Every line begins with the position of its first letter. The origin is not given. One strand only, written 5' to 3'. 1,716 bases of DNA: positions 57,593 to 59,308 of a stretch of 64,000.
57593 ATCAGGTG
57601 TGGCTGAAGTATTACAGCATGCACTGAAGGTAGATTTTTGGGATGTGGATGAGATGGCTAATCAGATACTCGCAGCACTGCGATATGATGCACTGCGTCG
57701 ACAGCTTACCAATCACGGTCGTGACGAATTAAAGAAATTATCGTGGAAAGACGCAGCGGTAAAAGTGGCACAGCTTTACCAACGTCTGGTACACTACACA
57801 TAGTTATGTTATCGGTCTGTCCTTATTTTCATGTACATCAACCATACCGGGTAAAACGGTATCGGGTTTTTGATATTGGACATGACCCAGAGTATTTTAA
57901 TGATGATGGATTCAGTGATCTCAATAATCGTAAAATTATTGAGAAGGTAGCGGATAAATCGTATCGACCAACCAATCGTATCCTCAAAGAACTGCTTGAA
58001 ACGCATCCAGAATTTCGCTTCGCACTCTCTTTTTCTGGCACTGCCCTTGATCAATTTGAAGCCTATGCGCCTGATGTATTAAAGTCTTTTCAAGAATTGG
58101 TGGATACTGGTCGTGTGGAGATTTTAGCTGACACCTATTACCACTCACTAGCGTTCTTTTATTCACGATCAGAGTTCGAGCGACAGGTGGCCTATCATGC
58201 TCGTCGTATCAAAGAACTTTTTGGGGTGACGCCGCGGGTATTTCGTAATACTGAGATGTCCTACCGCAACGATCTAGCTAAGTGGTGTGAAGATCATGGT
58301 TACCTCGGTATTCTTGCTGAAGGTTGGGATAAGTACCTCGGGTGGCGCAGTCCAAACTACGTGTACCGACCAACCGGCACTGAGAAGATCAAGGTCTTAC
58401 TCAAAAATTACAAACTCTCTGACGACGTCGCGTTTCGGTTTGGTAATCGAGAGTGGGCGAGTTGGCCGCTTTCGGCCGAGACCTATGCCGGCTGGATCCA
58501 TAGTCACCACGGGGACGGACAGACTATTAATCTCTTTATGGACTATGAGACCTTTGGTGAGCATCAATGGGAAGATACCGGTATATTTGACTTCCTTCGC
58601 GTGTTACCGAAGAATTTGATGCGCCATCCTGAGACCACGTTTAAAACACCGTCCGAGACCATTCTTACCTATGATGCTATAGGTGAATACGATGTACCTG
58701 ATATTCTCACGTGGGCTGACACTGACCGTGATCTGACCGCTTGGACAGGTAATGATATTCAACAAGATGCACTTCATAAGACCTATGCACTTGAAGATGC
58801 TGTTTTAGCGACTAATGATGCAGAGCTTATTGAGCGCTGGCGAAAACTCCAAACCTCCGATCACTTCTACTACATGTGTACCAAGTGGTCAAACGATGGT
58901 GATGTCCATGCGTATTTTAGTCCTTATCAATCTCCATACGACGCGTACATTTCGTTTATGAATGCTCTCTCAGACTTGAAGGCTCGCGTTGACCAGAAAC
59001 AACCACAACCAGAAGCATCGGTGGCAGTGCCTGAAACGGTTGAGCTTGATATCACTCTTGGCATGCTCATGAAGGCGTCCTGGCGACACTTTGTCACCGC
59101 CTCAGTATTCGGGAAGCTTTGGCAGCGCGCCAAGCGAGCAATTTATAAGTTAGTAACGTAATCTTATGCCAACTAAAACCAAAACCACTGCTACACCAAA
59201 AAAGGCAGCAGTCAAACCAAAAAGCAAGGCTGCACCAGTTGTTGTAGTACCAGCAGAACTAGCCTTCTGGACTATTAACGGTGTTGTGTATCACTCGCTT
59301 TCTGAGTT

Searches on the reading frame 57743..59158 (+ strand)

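Call 67: search_protein_families(library=pfam, proteins=[window:57743-59158:+], max_evalue=0.00001)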
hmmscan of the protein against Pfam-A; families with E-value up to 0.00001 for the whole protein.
window:57743-59158:+ (472 aa): 1 family
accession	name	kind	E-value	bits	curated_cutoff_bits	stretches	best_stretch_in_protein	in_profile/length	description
PF03065.20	Glyco_hydro_57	-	1e-68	232.3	21.2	1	28-311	3-283/291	Glycosyl hydrolase family 57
